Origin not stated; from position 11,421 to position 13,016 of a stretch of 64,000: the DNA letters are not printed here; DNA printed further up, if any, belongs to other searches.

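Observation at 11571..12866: MTAP/PNP-APRT fusion protein embedded in the glycan operon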

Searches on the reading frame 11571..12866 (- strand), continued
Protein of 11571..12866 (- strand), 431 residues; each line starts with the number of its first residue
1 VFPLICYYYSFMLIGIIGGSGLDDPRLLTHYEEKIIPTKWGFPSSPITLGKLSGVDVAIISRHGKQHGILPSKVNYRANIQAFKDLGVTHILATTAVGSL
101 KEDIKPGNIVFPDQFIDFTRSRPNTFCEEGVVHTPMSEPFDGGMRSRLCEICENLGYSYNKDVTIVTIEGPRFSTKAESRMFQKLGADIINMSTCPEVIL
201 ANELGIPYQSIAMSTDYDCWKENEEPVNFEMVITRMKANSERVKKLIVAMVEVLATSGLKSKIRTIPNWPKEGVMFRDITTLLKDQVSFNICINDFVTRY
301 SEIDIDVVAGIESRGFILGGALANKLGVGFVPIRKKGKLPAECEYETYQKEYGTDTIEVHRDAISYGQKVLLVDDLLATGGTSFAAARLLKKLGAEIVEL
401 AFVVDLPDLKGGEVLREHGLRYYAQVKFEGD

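Call 28: search_protein_families(library=ncbifam, proteins=[L083:6582-7682:-, L079:7336-7995:+, L078:9450-10793:+, L032:3219-4619:+, L032:6805-7794:+, L024:3502-4470:-, L084:3472-4869:-], max_evalue=0.00001)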
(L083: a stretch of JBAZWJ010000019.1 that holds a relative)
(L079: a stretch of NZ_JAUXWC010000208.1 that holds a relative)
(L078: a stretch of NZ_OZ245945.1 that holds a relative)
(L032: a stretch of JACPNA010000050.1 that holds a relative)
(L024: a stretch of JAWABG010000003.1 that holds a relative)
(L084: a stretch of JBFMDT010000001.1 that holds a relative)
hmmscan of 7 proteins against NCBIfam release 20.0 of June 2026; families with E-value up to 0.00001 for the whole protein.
L083:6582-7682:- (366 aa): 8 families
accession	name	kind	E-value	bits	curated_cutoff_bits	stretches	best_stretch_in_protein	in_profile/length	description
NF004326.0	PRK05720.1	subfamily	5e-133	443.3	271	1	9-365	12-355/358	s-methyl-5-thioribose-1-phosphate isomerase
TIGR00512.1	salvage_mtnA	equivalog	2.3e-119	398.3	279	1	20-351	9-333/335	S-methyl-5-thioribose-1-phosphate isomerase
NF004700.0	PRK06036.1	equivalog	6e-90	301.7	528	1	8-351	1-328/339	S-methyl-5-thioribose-1-phosphate isomerase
TIGR00524.1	eIF-2B_rel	subfamily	7.2e-89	297.9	185.85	1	39-351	2-301/303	S-methyl-5-thioribose-1-phosphate isomerase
NF004436.0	PRK05772.1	equivalog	3.9e-73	246.8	521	1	8-351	16-349/363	S-methyl-5-thioribose-1-phosphate isomerase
TIGR00511.1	ribulose_e2b2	equivalog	1.2e-39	136.4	314.1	1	41-351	2-286/301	ribose 1,5-bisphosphate isomerase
NF006210.0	PRK08335.1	equivalog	2.1e-17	63.3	339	1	191-289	133-228/275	translation initiation factor IF-2B subunit alpha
NF004994.0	PRK06372.1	equivalog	2.7e-08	33.5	249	1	196-278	112-191/253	translation initiation factor IF-2B subunit delta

L079:7336-7995:+ (219 aa): 5 families
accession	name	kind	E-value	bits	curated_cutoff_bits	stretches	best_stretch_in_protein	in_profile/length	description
TIGR03328.1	salvage_mtnB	equivalog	3.7e-09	36.4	137.05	1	67-183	19-127/194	methylthioribulose 1-phosphate dehydratase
NF053831.1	RU1PAldHalo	equivalog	2.2e-08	33.8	300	0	66-144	24-94/208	ribulose-1-phosphate aldolase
NF006672.0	PRK09220.1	equivalog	2.6e-08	33.5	226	1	67-143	33-103/209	methylthioribulose 1-phosphate dehydratase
NF006413.0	PRK08660.1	equivalog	1.4e-06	28.3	203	1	65-144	22-92/184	aldolase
NF005123.0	PRK06557.1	subfamily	2.1e-06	27.6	251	1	66-144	33-106/223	L-ribulose-5-phosphate 4-epimerase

L078:9450-10793:+ (447 aa): 34 families (the best 25 are shown)
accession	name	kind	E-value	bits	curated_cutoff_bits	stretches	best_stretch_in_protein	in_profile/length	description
NF006549.0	PRK09045.1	equivalog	1.9e-125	418.9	540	1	6-440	3-436/444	TRZ/ATZ family hydrolase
NF004701.0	PRK06038.1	equivalog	2.4e-122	408.8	609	1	11-440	4-426/432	N-ethylammeline chlorohydrolase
NF005557.0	PRK07228.1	equivalog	8.8e-109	364.1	522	1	13-444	3-441/445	5'-deoxyadenosine deaminase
NF006252.0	PRK08393.1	equivalog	1.5e-104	350.4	617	1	13-438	3-421/424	N-ethylammeline chlorohydrolase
NF012037.0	PRK15493.1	equivalog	3.9e-82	276.4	779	1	19-435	9-428/435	bifunctional S-methyl-5'-thioadenosine deaminase/S-adenosylhomocysteine deaminase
NF005211.0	PRK06687.1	equivalog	1e-79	268.3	703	1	20-426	9-419/419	TRZ/ATZ family protein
NF006055.0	PRK08203.1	equivalog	3.4e-78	263.2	532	2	172-437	185-447/455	8-oxoguanine deaminase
NF004995.0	PRK06380.1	subfamily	1.2e-77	261.7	567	1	13-429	3-412/418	metal-dependent hydrolase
NF005540.0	PRK07203.1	equivalog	5.7e-62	209.8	444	2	185-444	185-442/444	putative aminohydrolase SsnA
NF009059.0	PRK12393.1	equivalog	5.8e-58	196.7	543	2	185-441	202-456/460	amidohydrolase family protein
NF006056.0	PRK08204.1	subfamily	2.3e-57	194.7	391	1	13-444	5-444/449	hypothetical protein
TIGR03314.1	Se_ssnA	subfamily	8.5e-54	183.1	455.5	1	13-442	1-439/441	putative selenium metabolism protein SsnA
TIGR02967.1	guan_deamin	equivalog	2e-51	175.3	375.4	1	28-385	2-366/401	guanine deaminase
NF004801.0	PRK06151.1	subfamily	3.8e-49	167.8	416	1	183-439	200-461/491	chlorohydrolase family protein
NF006679.0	PRK09228.1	subfamily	4.4e-48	164.1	351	1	23-384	22-390/433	guanine deaminase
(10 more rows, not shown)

L032:3219-4619:+ (466 aa): 5 families
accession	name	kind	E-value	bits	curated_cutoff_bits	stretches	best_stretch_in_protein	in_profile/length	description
TIGR00936.1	ahcY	equivalog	6.4e-196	651.1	497.6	1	5-458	1-416/416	adenosylhomocysteinase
NF004005.0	PRK05476.2-3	equivalog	2.7e-136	454.7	275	2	175-451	135-412/418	adenosylhomocysteinase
NF004009.0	PRK05476.3-2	equivalog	8e-51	173.3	485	2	180-437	202-458/487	adenosylhomocysteinase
NF004010.0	PRK05476.3-3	equivalog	2.7e-49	168.2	512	1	180-448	142-420/432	adenosylhomocysteinase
NF004008.0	PRK05476.3-1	equivalog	1.1e-22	80.7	440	1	190-426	99-316/326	adenosylhomocysteinase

L032:6805-7794:+ (329 aa): 22 families
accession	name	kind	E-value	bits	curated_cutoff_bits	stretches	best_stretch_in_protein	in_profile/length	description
TIGR04382.1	myo_inos_iolC_N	equivalog_domain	1.8e-31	109.5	300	1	59-314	31-295/309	5-dehydro-2-deoxygluconokinase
NF041134.1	R1P_kin_Thcocales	equivalog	2.7e-30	105.8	500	1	58-326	32-280/291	ADP-dependent ribose-1-phosphate kinase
TIGR02152.1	D_ribokin_bact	equivalog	5e-30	104.9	299.65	1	57-316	29-288/298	ribokinase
NF011655.0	PRK15074.1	subfamily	6.7e-23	81.1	367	1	4-256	33-294/434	inosine/guanosine kinase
NF053626.1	RibKinHalex1628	equivalog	7.7e-23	81.4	330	1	63-288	38-250/293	ATP-dependent ribose-1-phosphate kinase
NF007321.0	PRK09813.1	equivalog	3.7e-21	75.8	247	1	61-313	22-259/261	fructoselysine 6-kinase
NF008353.0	PRK11142.1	equivalog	1.2e-19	70.9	341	1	59-313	35-288/307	ribokinase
NF040938.1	KDG_KDGal_kin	equivalog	2.1e-19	69.8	400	1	64-313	31-288/305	bifunctional 2-dehydro-3-deoxygluconokinase/2-dehydro-3-deoxygalactonokinase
NF006957.1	PRK09434.1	equivalog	1.3e-18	67.6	450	1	60-289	24-261/302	fructokinase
TIGR02198.1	rfaE_dom_I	equivalog_domain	4.1e-17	62.3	345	1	58-326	43-312/315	D-glycero-beta-D-manno-heptose-7-phosphate kinase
NF049991.1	TagKinase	equivalog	5.8e-16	58.2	420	1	60-313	38-300/321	tagatose kinase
TIGR03168.1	1-PFK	subfamily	3.1e-14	52.6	216.4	1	58-328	30-302/305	hexose kinase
TIGR03828.1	pfkB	equivalog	3.9e-14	52.4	292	1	59-328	31-302/305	1-phosphofructokinase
NF041164.1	NucKinThplmales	equivalog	2.6e-13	49.8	450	1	197-312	161-275/295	nucleoside kinase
NF041332.1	KDG_KDGal_kin_Halo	equivalog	1.2e-12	47.9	440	1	56-302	26-285/320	bifunctional 2-dehydro-3-deoxygluconokinase/2-dehydro-3-deoxygalactonokinase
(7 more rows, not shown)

L024:3502-4470:- (322 aa): 18 families
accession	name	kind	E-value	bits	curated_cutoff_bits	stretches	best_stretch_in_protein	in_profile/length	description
TIGR02197.1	heptose_epim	equivalog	9.4e-125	415.9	274.6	1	2-315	1-314/316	ADP-glyceromanno-heptose 6-epimerase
NF008360.0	PRK11150.1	equivalog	1.7e-89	300.1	452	1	1-312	1-304/310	ADP-glyceromanno-heptose 6-epimerase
TIGR01179.1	galE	equivalog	1.1e-22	80.4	262.3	1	2-264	2-278/332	UDP-glucose 4-epimerase GalE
TIGR01181.1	dTDP_gluc_dehyt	equivalog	9.5e-20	70.9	365.1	1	2-316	2-313/321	dTDP-glucose 4,6-dehydratase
NF047922.1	GDPFucSynFcl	equivalog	8.9e-13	48.3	500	1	2-317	5-304/308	GDP-L-fucose synthase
TIGR04180.1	EDH_00030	hypoth_equivalog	2.4e-12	46.5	475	1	2-268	1-263/297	NAD-dependent 4,6-dehydratase LegB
TIGR01777.1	yfcH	hypoth_equivalog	6.4e-12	45.6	207.35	1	2-261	1-241/292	TIGR01777 family oxidoreductase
NF043036.1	ErythonDh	equivalog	1.1e-11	44.6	325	1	2-146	3-157/321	D-erythronate dehydrogenase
NF042423.1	oxyalk_red_Shew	equivalog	9.6e-11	41.3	580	1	2-178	11-182/331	2-alkyl-3-oxoalkanoate reductase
NF011728.1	PRK15181.1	equivalog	7.1e-10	38.4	760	1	3-315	19-338/348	Vi polysaccharide biosynthesis UDP-N-acetylglucosaminuronic acid C-4 epimerase TviC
NF008872.0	PRK11908.1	equivalog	1.6e-09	37.3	294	1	2-265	4-275/349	bifunctional UDP-4-keto-pentose/UDP-xylose synthase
NF007582.0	PRK10217.1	equivalog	3.3e-09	36.3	698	0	2-38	4-40/355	dTDP-glucose 4,6-dehydratase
TIGR03466.1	HpnA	hypoth_equivalog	8.5e-09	34.7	367.65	1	3-153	4-156/327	hopanoid-associated sugar epimerase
TIGR01214.1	rmlD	equivalog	1.1e-08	34.6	224.05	1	2-161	2-147/285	dTDP-4-dehydrorhamnose reductase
NF007956.0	PRK10675.1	subfamily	3.1e-08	33.1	394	1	2-255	3-274/338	UDP-glucose 4-epimerase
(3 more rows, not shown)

L084:3472-4869:- (465 aa): 24 families
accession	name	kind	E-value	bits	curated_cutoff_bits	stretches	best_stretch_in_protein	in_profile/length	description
TIGR02026.1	BchE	equivalog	3.9e-46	157.9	481.35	1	10-427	2-430/497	magnesium-protoporphyrin IX monomethyl ester anaerobic oxidative cyclase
TIGR03471.1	HpnJ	equivalog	2.4e-38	132.2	577.6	1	62-411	63-424/472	hopanoid biosynthesis associated radical SAM protein HpnJ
TIGR04479.1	bcpD_PhpK_rSAM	subfamily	1.9e-28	99.1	600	1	33-365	75-419/504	PhpK family radical SAM P-methyltransferase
NF050148.1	rSAM_ApyD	equivalog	4.4e-26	91.4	750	1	65-375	70-391/645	RiPP biosynthesis radical SAM protein ApyD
TIGR04014.1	B12_SAM_MJ_0865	equivalog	7.9e-25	87.5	360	1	68-379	37-360/434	methyl-coenzyme M reductase glutamine C-methyltransferase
TIGR04072.2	rSAM_ladder_B12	equivalog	2.7e-24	85.6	360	1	11-389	3-384/443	lipid biosynthesis B12-binding/radical SAM protein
NF038361.1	rSAM_Sden_1168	equivalog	4.7e-23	81.6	575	1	61-403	132-499/560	Sden_1168 family B12-binding radical SAM P-methyltransferase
TIGR04013.1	B12_SAM_MJ_1487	hypoth_equivalog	1.2e-22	80.3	251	2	290-374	268-354/382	TIGR04013 family B12-binding domain/radical SAM domain-containing protein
TIGR04367.1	HpnR_B12_rSAM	equivalog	1.2e-18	66.9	650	1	9-389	2-384/490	hopanoid C-3 methylase HpnR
TIGR03975.1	rSAM_ocin_1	subfamily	2.8e-17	62.4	281.85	1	117-353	178-428/606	RiPP maturation radical SAM C-methyltransferase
TIGR04385.1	B12_rSAM_cofa1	equivalog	6.4e-15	55.3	450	1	10-354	2-363/438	B12 lower ligand biosynthesis radical SAM protein BzaD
NF040542.1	rSAM_RCCLKC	equivalog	4e-14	52.6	450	1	90-355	70-350/423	arsinothricin biosynthesis radical SAM protein ArsL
TIGR00089.1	TIGR00089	subfamily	4.5e-12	45.5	251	1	132-375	88-338/429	MiaB/RimO family radical SAM methylthiotransferase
TIGR04190.1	B12_SAM_Ta0216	equivalog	4.4e-11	42.1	500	0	29-154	36-164/554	TIGR04190 family B12-binding domain/radical SAM domain protein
TIGR04295.1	B12_rSAM_oligo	hypoth_equivalog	1.8e-10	40.1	400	0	187-312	203-318/422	TIGR04295 family B12-binding domain-containing radical SAM protein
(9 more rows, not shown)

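Call 40: search_protein_representatives(protein=window:11571-12833:-)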
Query: 420 residues. Proteins with E-value up to 0.001 (for the whole library): 19438; up to 1e-10: 9745; up to 1e-30: 1130. The best 150 are listed.
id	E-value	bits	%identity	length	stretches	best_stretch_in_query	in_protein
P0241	2.6e-140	484.4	56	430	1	1-420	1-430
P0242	2.8e-99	349.2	43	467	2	2-243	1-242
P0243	2.0e-97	343.1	47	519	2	3-243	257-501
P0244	7.1e-89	314.9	46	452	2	3-246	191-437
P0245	2.2e-87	310.0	53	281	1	143-419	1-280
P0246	1.3e-83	297.6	56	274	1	1-251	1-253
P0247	1.2e-82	294.4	38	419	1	1-415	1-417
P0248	1.4e-80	287.6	55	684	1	1-244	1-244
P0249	2.9e-76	273.4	44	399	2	3-325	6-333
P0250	9.3e-76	271.7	53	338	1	3-244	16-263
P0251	1.1e-74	268.3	55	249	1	2-239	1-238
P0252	7.8e-72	258.8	55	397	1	3-241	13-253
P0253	3.4e-71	256.7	57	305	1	3-223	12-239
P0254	5.2e-71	256.1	51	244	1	2-241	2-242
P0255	2.5e-69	250.6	58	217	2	73-240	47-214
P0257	6.2e-69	249.3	50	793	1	3-246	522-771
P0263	2.6e-63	230.8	51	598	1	3-243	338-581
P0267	2.2e-57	211.2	47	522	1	3-241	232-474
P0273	4.9e-56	206.8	43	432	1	3-243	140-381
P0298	2.4e-52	194.7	46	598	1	3-252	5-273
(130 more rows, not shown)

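Call 41: search_protein_families(library=pfam, proteins=[P0242, P0243, P0244, P0247, P0248, P0257, P0263, P0267, P0298, P0273], max_evalue=0.00001)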
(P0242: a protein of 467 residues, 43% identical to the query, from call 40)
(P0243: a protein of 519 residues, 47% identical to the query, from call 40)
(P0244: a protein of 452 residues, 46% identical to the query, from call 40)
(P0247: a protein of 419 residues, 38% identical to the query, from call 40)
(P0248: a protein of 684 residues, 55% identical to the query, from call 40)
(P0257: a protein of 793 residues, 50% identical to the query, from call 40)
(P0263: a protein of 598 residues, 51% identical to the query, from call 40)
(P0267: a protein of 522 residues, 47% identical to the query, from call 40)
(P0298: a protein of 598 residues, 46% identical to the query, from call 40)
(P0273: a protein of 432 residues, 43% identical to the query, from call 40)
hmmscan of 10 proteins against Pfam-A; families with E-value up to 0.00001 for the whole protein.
P0242 (467 aa): 2 families
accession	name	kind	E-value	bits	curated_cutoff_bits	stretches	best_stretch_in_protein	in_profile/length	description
PF01048.26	PNP_UDP_1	-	6.9e-46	157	25.1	1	2-239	2-232/233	Phosphorylase superfamily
PF00156.33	Pribosyltran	-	3.8e-17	62.5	26.3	1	316-441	3-125/158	Phosphoribosyl transferase domain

P0243 (519 aa): 2 families
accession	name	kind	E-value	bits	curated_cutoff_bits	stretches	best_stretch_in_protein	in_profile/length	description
PF01048.26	PNP_UDP_1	-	5e-41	141.1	25.1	1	256-498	1-232/233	Phosphorylase superfamily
PF00156.33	Pribosyltran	-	5.4e-19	68.5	26.3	1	36-149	13-124/158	Phosphoribosyl transferase domain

P0244 (452 aa): 2 families
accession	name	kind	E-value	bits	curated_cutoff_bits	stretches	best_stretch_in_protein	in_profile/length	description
PF01048.26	PNP_UDP_1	-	2.1e-42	145.6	25.1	1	190-432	1-233/233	Phosphorylase superfamily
PF00156.33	Pribosyltran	-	7.3e-21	74.6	26.3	1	37-150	13-124/158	Phosphoribosyl transferase domain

P0247 (419 aa): 2 families
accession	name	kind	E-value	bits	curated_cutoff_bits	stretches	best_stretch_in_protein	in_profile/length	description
PF01048.26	PNP_UDP_1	-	1.5e-35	123.1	25.1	1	2-240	1-231/233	Phosphorylase superfamily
PF00156.33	Pribosyltran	-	1.7e-11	44.2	26.3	1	281-395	14-124/158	Phosphoribosyl transferase domain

P0248 (684 aa): 4 families
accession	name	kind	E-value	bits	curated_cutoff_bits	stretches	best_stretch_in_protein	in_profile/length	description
PF03721.20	UDPG_MGDP_dh_N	-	6.8e-63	212.1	27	1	247-428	1-186/187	UDP-glucose/GDP-mannose dehydrogenase family, NAD binding domain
PF01048.26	PNP_UDP_1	-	1.6e-48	165.6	25.1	1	2-241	1-233/233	Phosphorylase superfamily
PF00984.24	UDPG_MGDP_dh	-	4e-34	117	25.4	1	443-536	1-93/94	UDP-glucose/GDP-mannose dehydrogenase family, central domain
PF03720.21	UDPG_MGDP_dh_C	-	7.5e-30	103.8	30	1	559-660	1-103/103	UDP-glucose/GDP-mannose dehydrogenase family, UDP binding domain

P0257 (793 aa): 6 families
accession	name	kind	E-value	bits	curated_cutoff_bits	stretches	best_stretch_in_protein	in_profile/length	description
PF01048.26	PNP_UDP_1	-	3.5e-48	164.5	25.1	1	521-765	1-232/233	Phosphorylase superfamily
PF13923.12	zf-C3HC4_2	-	1.2e-08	35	27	1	32-71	1-40/40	Zinc finger, C3HC4 type (RING finger)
PF00097.31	zf-C3HC4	-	1.8e-08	34.5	21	1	33-71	1-40/40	Zinc finger, C3HC4 type (RING finger)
PF13639.12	zf-RING_2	-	3.2e-08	34.1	27.3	1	32-72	2-44/44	Ring finger domain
PF13445.12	zf-RING_UBOX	-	8e-07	29.4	25.2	1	33-69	1-39/39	RING-type zinc-finger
PF13920.12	zf-C3HC4_3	-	8.4e-07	29.1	27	1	30-77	2-48/49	Zinc finger, C3HC4 type (RING finger)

P0263 (598 aa): 2 families
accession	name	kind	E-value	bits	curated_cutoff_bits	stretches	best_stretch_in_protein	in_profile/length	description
PF00294.29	PfkB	-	4.8e-50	171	25.8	1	47-308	27-297/302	pfkB family carbohydrate kinase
PF01048.26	PNP_UDP_1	-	5.3e-47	160.6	25.1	1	337-578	1-232/233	Phosphorylase superfamily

P0267 (522 aa): 2 families
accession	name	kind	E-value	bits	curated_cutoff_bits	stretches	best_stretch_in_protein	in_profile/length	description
PF01048.26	PNP_UDP_1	-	6.6e-41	140.7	25.1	1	231-473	1-232/233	Phosphorylase superfamily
PF01544.23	CorA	-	2.6e-26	93.1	27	1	2-233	27-243/292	CorA-like Mg2+ transporter protein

P0298 (598 aa): 1 family
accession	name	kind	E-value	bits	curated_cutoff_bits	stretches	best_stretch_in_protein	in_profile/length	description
PF01048.26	PNP_UDP_1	-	1e-36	126.9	25.1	1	4-251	1-223/233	Phosphorylase superfamily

P0273 (432 aa): 2 families
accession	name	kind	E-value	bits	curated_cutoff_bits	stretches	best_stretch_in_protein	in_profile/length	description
PF01048.26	PNP_UDP_1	-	9.4e-46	156.5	25.1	1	140-378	2-232/233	Phosphorylase superfamily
PF01451.26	LMWPc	-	6e-07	30.2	23.2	1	5-91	1-95/144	Low molecular weight phosphotyrosine protein phosphatase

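Call 42: find_encoding_contigs(protein=P0004, flank=9000, max_places=1)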
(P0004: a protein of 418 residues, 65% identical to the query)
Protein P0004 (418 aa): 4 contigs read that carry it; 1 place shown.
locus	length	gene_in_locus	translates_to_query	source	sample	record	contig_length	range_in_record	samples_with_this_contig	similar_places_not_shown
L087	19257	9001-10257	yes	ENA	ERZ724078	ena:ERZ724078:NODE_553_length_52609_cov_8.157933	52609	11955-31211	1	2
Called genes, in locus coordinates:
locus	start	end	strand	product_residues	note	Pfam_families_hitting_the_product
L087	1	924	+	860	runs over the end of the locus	PF26449:DUF8128, PF01935:DUF87 (weak), PF02534:T4SS-DNA_transf (faint), PF10412:TrwB_AAD_bind, PF12696:TraG-D_C (weak)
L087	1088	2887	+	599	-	PF05496:RuvB_N (weak), PF13177:DNA_pol3_delta2, PF13401:AAA_22 (weak), PF00004:AAA, PF07728:AAA_5 (faint), PF12169:DNA_pol3_gamma3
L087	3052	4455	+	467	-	PF13727:CoA_binding_3, PF02397:Bac_transf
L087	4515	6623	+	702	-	PF00580:UvrD-helicase, PF13245:AAA_19, PF13604:AAA_30 (faint), PF13361:UvrD_C, PF13538:UvrD_C_2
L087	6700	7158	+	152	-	-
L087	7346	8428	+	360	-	PF02646:RmuC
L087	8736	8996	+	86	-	PF12961:DUF3850, PF04266:ASCH (weak)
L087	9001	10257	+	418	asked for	PF01048:PNP_UDP_1, PF00156:Pribosyltran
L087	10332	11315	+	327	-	PF13187:Fer4_9 (faint), PF13534:Fer4_17 (faint), PF13746:Fer4_18 (faint), PF13237:Fer4_10 (faint), PF13183:Fer4_8 (faint), PF17179:Fer4_22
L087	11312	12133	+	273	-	PF00970:FAD_binding_6 (weak), PF00175:NAD_binding_1, PF10418:DHODB_Fe-S_bind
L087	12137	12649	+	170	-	PF08123:DOT1 (faint)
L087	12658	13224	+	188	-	-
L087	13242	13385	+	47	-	PF18917:LiaI-LiaF-like_TM1, PF22570:LiaF-TM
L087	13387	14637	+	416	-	PF01455:HupF_HypC, PF04055:Radical_SAM, PF06968:BATS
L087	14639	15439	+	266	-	PF01058:Oxidored_q6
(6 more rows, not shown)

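Call 43: find_encoding_contigs(protein=P0002, flank=9000, max_places=1)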
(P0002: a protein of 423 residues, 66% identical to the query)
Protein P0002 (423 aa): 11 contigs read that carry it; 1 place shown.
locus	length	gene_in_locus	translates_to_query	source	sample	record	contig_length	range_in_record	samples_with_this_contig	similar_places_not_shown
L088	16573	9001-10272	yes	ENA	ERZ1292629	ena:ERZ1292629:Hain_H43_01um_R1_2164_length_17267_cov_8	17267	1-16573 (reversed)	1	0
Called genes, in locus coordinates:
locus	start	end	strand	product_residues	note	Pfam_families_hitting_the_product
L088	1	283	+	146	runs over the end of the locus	-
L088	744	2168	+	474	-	PF08529:NusA_N, PF13184:KH_NusA_1st, PF26594:KH_NusA_2nd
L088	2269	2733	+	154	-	PF00364:Biotin_lipoyl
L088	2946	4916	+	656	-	PF03030:H_PPase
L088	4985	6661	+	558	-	PF02086:MethyltransfD12 (faint), PF01555:N6_N4_Mtase, PF04471:Mrr_cat (weak), PF22722:NA-iREase1 (weak)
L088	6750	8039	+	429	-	PF05697:Trigger_N, PF00254:FKBP_C, PF05698:Trigger_C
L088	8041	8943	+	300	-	PF01073:3Beta_HSD, PF01370:Epimerase, PF02719:Polysacc_synt_2, PF04321:RmlD_sub_bind, PF07993:NAD_binding_4 (faint), PF13460:NAD_binding_10, PF16363:GDP_Man_Dehyd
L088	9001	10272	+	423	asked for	PF01048:PNP_UDP_1, PF00156:Pribosyltran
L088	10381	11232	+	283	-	PF01261:AP_endonuc_2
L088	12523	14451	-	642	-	PF12229:PG_binding_4, PF04294:VanW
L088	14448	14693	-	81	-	PF11213:DUF3006 (weak)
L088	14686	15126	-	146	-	PF00011:HSP20, PF17886:ArsA_HSP20 (weak)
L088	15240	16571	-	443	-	?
